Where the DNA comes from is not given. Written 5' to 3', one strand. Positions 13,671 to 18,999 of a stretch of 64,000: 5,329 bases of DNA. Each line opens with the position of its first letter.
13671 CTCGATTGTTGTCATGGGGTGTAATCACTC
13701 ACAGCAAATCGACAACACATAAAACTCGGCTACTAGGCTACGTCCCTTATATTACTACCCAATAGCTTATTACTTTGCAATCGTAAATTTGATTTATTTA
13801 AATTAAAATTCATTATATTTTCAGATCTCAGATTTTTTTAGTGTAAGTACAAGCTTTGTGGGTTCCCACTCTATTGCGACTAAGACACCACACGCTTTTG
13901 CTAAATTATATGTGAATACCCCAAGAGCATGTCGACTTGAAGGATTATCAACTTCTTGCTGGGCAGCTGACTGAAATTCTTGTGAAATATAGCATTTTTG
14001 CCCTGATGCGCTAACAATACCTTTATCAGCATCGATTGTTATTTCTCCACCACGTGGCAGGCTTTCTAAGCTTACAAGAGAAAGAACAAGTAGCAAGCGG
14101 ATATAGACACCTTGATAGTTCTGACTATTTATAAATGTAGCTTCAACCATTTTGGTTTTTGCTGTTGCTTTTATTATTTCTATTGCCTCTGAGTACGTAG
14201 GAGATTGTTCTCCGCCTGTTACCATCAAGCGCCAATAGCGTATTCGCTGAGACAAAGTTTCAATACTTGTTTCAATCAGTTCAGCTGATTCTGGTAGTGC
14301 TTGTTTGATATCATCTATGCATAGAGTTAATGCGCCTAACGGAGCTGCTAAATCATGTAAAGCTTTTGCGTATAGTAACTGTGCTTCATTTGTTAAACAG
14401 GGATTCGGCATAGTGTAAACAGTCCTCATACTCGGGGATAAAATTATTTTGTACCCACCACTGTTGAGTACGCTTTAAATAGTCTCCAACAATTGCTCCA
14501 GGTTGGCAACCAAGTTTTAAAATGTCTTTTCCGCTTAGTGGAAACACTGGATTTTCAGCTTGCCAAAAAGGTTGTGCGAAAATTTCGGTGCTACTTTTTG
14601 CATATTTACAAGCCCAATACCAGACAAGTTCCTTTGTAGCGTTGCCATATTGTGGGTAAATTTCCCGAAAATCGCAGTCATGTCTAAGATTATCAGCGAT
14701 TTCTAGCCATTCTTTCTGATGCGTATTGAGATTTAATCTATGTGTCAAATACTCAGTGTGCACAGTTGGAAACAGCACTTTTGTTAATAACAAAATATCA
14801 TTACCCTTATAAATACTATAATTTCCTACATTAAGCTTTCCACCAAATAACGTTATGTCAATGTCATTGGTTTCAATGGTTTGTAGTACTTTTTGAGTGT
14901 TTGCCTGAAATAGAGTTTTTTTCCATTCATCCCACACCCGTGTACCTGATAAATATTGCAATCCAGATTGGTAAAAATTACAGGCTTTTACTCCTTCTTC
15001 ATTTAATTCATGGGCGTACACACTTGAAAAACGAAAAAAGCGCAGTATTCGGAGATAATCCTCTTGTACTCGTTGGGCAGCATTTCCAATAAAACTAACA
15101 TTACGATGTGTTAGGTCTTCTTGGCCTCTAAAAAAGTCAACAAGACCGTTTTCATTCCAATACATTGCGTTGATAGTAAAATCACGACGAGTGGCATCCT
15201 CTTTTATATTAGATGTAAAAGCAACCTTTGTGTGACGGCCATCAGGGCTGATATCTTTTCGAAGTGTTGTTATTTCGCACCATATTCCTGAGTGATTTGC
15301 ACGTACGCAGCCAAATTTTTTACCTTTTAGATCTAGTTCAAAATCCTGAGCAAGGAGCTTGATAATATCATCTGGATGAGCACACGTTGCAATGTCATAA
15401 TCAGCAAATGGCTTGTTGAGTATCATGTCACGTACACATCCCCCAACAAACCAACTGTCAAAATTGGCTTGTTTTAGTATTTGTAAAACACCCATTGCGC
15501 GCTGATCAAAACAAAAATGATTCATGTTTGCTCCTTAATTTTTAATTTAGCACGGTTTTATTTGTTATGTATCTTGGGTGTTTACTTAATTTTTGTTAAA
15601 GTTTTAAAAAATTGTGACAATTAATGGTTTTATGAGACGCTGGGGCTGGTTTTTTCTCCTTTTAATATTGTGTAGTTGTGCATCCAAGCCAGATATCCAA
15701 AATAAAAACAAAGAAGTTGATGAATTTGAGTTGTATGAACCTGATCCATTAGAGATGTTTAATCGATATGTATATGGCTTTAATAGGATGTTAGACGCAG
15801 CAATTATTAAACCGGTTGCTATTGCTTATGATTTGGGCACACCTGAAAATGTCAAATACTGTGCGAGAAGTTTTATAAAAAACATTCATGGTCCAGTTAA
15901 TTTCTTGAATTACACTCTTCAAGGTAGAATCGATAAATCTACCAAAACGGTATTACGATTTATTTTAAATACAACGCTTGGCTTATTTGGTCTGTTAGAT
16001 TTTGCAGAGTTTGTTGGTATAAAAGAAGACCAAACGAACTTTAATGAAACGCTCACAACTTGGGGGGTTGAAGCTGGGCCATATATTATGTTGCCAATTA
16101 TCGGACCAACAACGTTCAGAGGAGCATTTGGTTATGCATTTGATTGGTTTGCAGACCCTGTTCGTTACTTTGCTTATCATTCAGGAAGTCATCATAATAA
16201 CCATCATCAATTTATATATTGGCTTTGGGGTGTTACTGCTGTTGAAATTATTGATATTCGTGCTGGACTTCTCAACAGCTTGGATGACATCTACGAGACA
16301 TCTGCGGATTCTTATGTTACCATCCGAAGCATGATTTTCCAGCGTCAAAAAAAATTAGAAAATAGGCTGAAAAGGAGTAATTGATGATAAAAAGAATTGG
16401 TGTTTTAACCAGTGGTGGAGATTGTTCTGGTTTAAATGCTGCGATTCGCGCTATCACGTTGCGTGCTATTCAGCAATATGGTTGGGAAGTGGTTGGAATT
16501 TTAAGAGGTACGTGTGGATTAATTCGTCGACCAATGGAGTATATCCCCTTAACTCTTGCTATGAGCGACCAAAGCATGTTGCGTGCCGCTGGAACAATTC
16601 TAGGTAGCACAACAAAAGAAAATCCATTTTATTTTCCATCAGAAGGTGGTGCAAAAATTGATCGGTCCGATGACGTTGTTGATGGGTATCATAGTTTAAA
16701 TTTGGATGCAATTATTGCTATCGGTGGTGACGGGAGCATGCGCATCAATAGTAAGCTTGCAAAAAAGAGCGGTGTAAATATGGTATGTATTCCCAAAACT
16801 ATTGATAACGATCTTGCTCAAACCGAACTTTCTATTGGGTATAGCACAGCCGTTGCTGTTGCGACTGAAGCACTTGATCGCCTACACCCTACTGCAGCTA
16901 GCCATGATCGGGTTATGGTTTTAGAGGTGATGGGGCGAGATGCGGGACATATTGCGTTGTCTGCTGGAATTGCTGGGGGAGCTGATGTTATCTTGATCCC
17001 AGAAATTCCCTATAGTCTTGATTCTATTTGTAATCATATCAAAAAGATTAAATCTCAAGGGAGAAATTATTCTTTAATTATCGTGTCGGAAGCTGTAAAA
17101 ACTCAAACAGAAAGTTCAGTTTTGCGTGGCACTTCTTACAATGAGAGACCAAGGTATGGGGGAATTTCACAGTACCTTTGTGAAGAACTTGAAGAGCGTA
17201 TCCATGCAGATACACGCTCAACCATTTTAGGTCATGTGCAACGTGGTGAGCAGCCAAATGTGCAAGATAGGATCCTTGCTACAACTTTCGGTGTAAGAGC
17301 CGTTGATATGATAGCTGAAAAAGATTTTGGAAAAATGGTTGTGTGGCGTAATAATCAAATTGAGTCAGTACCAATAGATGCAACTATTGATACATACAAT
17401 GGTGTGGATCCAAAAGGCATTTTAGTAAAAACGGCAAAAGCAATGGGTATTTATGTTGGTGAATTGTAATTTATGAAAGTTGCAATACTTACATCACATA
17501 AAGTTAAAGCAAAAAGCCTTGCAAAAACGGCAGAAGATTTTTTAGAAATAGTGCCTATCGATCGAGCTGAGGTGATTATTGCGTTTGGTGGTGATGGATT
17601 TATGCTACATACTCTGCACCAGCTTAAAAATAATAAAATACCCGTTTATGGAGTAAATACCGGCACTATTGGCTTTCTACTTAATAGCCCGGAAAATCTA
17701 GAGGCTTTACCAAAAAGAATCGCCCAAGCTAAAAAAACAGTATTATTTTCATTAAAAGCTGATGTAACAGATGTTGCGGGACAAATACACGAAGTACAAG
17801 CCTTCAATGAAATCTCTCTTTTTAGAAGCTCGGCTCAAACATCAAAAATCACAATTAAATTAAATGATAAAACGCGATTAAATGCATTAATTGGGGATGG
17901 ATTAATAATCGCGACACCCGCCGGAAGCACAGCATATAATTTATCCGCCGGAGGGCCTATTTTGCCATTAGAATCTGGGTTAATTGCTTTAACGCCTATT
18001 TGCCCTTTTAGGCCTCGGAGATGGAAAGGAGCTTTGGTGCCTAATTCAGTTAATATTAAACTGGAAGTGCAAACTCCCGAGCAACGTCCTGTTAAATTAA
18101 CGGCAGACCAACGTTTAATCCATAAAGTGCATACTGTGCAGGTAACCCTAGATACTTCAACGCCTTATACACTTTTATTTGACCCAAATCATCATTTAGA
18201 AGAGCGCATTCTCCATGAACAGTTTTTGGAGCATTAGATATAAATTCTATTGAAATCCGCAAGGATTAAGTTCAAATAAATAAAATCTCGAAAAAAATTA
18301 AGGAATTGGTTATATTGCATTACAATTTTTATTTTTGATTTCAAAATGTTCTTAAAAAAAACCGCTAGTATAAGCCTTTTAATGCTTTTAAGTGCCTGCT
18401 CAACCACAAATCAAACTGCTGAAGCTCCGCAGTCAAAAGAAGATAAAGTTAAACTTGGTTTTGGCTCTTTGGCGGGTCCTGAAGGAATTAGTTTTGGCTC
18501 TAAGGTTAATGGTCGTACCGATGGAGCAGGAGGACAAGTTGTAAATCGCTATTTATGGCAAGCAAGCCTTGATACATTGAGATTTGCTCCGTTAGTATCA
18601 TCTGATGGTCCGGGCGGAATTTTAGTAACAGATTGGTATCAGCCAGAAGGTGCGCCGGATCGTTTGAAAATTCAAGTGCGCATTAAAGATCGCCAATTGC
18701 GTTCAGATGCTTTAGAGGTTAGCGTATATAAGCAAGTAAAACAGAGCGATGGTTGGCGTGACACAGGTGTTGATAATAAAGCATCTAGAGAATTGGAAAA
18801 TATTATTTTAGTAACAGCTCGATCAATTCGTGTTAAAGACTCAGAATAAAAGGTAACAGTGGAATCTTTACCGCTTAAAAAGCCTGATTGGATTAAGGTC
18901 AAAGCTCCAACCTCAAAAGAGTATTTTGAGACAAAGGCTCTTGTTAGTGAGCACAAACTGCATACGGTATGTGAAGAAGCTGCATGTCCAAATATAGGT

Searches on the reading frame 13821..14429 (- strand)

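Call 32: search_protein_families(library=pfam, proteins=[window:13821-14429:-], max_evalue=0.001)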
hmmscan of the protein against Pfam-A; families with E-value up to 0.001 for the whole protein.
window:13821-14429:- (202 aa): 1 family
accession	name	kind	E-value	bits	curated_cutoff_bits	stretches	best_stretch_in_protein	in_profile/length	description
PF10090.15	HPTransfase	-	2e-08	34.5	22.9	1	105-187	28-118/123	Histidine phosphotransferase C-terminal domain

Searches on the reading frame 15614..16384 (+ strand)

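Call 32: search_protein_families(library=pfam, proteins=[window:15614-16384:+], max_evalue=0.001)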
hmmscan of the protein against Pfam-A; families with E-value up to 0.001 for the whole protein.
window:15614-16384:+ (256 aa): 1 family
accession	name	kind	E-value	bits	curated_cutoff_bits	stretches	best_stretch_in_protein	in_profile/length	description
PF04333.18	MlaA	-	1.4e-58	198.2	25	1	43-247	2-194/195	MlaA lipoprotein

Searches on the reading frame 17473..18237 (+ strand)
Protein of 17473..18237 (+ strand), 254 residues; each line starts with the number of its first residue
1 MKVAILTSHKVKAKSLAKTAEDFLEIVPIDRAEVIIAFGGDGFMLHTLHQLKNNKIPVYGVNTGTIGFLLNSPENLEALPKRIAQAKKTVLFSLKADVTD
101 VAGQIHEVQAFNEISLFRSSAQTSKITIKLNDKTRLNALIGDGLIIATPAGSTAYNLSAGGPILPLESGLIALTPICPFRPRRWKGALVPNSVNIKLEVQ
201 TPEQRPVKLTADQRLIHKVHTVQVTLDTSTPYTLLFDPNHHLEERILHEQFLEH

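Call 32: search_protein_families(library=pfam, proteins=[window:17473-18237:+], max_evalue=0.001)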
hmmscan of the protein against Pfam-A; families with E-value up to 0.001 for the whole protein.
window:17473-18237:+ (254 aa): 2 families
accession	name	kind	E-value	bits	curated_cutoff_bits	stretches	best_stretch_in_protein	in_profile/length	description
PF20143.4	NAD_kinase_C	-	1.1e-13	51.4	23.7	1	118-211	8-100/126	ATP-NAD kinase C-terminal domain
PF01513.26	NAD_kinase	-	5.2e-10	40.2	25.5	1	19-72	61-113/130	ATP-NAD kinase N-terminal domain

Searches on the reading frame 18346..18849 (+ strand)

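Call 57: search_protein_families(library=pfam, proteins=[window:18346-18849:+], max_evalue=0.001)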
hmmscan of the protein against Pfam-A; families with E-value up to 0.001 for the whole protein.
window:18346-18849:+ (167 aa): 1 family
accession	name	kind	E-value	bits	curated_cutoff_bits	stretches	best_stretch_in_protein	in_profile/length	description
PF12100.13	DUF3576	-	2.5e-33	114.7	25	1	66-162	3-100/101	Domain of unknown function (DUF3576)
